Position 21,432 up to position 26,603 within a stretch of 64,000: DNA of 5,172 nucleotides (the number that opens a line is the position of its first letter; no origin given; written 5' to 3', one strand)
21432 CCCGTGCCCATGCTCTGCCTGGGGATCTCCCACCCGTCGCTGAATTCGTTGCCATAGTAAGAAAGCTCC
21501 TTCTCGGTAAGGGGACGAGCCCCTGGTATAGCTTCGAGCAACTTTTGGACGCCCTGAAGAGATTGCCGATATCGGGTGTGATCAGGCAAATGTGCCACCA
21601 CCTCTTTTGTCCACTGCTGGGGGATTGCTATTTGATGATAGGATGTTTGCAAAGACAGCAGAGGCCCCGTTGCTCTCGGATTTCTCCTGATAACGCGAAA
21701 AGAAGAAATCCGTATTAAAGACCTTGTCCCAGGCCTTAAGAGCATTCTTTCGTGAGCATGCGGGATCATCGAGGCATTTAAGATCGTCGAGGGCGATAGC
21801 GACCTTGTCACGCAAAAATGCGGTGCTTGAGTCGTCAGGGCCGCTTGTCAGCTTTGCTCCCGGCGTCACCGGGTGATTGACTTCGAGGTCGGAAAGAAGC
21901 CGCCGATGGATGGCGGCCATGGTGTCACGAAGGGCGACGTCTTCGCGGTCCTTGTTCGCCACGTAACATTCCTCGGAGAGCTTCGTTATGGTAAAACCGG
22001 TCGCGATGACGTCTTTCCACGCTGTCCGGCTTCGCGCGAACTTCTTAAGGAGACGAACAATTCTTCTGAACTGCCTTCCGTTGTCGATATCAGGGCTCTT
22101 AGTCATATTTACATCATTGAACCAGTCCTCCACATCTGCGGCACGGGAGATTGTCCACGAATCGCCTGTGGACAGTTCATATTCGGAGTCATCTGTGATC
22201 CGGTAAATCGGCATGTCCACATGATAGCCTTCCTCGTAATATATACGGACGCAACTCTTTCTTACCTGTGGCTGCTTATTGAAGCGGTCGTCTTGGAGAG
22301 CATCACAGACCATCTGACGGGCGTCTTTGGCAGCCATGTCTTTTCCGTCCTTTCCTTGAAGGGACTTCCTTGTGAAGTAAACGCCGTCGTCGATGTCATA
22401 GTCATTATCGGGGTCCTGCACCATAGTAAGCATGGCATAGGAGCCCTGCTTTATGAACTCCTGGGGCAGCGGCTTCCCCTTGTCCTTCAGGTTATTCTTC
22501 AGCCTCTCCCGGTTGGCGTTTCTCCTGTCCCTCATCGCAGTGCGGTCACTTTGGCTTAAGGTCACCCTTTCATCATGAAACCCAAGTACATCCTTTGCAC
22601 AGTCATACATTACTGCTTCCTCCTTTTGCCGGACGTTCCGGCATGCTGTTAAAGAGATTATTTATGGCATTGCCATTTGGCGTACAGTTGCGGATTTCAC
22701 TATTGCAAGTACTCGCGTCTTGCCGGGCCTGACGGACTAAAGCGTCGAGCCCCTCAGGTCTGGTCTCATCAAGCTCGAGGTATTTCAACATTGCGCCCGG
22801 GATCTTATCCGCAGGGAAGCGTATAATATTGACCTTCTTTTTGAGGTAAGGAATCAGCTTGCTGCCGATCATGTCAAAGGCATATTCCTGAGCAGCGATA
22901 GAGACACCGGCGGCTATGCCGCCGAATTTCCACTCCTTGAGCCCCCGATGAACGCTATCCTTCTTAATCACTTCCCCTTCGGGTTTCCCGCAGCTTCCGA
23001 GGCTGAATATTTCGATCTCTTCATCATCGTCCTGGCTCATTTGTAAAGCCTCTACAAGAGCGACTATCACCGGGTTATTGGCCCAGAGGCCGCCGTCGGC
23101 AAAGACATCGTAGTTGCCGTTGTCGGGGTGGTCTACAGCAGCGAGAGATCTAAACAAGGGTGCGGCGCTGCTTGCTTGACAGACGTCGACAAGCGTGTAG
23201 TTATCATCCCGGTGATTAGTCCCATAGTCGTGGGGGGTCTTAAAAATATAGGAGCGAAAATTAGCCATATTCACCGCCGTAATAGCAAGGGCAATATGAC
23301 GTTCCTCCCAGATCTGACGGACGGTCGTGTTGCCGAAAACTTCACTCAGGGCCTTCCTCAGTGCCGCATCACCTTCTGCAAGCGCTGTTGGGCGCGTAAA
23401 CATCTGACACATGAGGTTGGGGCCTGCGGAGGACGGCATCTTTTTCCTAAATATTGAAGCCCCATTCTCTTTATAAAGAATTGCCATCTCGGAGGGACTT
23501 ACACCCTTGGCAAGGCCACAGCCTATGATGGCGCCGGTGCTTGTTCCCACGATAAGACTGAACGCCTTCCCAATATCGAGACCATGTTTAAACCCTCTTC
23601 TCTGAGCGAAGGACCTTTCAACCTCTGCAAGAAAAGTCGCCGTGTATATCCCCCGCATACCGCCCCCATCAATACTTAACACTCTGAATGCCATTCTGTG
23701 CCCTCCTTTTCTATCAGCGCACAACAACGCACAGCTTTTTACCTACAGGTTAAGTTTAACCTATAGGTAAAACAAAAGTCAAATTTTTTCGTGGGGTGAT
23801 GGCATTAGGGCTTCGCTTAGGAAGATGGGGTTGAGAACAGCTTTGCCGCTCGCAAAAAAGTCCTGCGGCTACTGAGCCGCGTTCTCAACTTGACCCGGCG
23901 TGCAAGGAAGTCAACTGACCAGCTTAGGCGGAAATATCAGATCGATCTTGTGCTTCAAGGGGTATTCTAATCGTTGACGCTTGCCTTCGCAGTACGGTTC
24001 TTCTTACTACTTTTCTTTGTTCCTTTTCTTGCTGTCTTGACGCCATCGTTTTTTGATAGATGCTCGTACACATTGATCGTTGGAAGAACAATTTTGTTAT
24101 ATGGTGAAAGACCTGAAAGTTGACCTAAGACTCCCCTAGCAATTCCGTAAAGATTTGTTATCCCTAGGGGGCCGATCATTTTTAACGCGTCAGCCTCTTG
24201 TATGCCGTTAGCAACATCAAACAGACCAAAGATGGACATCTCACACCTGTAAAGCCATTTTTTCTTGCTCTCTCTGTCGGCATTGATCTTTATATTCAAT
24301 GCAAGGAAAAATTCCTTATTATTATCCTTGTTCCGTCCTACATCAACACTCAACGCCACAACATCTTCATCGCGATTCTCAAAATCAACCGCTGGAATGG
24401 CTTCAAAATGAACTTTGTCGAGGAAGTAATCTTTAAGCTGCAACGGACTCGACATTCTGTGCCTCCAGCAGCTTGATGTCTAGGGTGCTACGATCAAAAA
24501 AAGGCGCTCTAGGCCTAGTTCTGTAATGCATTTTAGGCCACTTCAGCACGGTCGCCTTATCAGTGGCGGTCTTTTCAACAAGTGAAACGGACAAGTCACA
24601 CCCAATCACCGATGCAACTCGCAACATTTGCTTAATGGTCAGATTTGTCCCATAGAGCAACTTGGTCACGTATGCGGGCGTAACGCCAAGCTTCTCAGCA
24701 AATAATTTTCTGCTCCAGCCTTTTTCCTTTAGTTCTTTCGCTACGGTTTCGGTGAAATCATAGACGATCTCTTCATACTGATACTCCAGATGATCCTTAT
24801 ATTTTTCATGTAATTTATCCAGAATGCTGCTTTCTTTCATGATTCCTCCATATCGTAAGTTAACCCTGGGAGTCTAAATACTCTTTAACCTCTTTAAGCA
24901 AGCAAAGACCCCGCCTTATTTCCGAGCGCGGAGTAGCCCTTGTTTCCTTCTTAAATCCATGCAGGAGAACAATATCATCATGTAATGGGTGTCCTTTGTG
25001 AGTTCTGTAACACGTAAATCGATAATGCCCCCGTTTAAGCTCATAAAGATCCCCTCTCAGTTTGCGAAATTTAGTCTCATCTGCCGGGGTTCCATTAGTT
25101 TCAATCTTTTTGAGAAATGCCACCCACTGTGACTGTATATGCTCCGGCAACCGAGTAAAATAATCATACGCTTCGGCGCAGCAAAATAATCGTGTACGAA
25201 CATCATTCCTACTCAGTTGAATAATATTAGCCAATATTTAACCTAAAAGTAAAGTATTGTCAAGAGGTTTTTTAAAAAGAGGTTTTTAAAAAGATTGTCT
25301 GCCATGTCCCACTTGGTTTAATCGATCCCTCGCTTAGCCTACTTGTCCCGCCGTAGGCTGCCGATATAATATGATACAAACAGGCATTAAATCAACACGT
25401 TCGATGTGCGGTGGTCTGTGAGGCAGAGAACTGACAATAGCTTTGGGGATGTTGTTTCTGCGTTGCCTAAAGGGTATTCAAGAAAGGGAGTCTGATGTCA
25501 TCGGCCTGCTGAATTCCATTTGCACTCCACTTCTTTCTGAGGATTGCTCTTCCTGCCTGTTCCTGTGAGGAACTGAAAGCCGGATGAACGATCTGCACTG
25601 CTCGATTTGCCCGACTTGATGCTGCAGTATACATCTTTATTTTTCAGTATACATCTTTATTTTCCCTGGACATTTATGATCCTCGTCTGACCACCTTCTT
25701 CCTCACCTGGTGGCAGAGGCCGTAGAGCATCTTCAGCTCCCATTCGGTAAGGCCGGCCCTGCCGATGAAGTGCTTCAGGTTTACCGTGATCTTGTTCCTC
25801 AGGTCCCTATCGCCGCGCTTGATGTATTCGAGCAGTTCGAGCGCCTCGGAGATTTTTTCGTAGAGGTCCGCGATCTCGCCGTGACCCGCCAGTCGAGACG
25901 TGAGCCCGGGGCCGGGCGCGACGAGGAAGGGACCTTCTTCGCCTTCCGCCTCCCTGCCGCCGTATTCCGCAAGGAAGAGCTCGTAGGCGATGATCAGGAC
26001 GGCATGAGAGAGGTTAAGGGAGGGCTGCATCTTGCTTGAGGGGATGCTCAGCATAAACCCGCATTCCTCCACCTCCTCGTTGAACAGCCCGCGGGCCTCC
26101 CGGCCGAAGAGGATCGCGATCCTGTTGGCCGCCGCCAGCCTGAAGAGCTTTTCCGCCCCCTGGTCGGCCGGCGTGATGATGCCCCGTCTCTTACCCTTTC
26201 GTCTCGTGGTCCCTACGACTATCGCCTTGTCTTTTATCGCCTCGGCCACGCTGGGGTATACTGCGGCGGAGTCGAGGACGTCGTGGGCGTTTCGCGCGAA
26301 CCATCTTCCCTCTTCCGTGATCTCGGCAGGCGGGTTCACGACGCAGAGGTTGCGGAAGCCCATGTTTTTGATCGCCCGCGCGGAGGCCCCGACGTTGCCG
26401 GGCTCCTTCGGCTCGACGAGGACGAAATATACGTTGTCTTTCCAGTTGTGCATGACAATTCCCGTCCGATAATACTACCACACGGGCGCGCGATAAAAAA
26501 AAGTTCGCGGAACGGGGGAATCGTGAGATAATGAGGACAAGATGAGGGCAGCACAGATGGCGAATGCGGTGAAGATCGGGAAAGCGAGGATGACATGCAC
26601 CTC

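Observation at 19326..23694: Complete four-gene type II CBASS operon (capV, CD-NTase, cap2, cap3)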

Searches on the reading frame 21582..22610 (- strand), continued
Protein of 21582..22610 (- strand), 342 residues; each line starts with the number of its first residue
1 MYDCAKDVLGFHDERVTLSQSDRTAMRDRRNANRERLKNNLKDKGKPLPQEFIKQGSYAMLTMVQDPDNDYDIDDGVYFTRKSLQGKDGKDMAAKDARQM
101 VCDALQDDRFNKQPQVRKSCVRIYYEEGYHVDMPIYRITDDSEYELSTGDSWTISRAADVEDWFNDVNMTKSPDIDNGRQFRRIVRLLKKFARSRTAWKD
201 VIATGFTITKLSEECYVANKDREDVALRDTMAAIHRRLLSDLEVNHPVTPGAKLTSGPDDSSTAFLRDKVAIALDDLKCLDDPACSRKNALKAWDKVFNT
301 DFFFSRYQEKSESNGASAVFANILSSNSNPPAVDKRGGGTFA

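Call 61: get_annotated_region(hit=H1, flank=4000)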
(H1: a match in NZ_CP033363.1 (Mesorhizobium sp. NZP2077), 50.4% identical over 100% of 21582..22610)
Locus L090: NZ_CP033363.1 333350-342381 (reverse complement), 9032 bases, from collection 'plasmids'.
description: Mesorhizobium sp. NZP2077 plasmid pMSNZP2077NSa, complete sequence
organism: Mesorhizobium sp. NZP2077 (NCBI taxid 2483404)
taxonomy: Bacteria; Pseudomonadota; Alphaproteobacteria; Hyphomicrobiales; Phyllobacteriaceae; Mesorhizobium; Mesorhizobium sp. NZP2077
host: -; source: cell culture; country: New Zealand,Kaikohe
typing (MOB-suite, as given by PLSDB): conjugative; relaxase MOBP; mating-pair formation MPF_T
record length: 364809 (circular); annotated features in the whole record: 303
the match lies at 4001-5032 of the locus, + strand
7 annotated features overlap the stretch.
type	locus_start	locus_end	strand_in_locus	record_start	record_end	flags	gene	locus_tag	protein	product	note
CDS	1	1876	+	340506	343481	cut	-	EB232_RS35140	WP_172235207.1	Tn3 family transposase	-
CDS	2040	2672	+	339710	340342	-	-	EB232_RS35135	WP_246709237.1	SMC-Scp complex subunit ScpB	-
CDS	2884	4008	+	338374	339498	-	-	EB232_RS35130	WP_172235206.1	patatin-like phospholipase family protein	-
CDS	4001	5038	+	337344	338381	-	-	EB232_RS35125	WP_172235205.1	cyclic GMP-AMP synthase DncV-like nucleotidyltransferase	-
CDS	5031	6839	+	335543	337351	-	-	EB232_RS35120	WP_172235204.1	ThiF family adenylyltransferase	-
CDS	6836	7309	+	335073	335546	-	-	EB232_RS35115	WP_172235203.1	Mov34/MPN/PAD-1 family protein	-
CDS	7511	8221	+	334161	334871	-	-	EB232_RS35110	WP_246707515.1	plasmid pRiA4b ORF-3 family protein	-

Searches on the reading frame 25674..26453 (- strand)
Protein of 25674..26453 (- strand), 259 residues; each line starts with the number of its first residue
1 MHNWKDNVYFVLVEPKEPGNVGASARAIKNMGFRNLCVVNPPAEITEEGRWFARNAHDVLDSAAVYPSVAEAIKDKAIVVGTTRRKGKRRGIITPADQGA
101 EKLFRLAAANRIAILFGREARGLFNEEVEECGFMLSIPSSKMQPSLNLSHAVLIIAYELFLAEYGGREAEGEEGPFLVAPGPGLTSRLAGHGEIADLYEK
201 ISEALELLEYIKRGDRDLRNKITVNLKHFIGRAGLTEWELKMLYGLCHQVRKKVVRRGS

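Call 13: search_protein_families(library=pfam, proteins=[window:25674-26453:-], max_evalue=0.01)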
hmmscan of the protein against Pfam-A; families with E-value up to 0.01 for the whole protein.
window:25674-26453:- (259 aa): 1 family
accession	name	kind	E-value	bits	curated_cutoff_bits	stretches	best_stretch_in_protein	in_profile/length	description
PF00588.24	SpoU_methylase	-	3.2e-24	86.1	29.7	1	8-157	2-142/142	SpoU rRNA Methylase family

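Call 44: find_encoding_contigs(protein=window:25674-26453:-, flank=10000, max_places=6)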
Protein window:25674-26453:- (259 aa): 8 contigs read that carry it; 1 place shown.
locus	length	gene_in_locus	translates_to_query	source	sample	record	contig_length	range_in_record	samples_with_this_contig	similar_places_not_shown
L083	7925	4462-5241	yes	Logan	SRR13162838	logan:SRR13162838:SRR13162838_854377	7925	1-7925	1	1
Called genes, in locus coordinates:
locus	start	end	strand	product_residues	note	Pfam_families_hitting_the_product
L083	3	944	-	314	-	?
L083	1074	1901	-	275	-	PF00590:TP_methylase, PF23016:RsmI_C (weak)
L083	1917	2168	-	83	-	-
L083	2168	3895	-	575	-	PF00795:CN_hydrolase, PF02540:NAD_synthase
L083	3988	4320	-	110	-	-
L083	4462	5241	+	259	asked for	PF00588:SpoU_methylase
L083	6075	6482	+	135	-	PF01381:HTH_3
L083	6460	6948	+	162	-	PF02556:SecB (weak)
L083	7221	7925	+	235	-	?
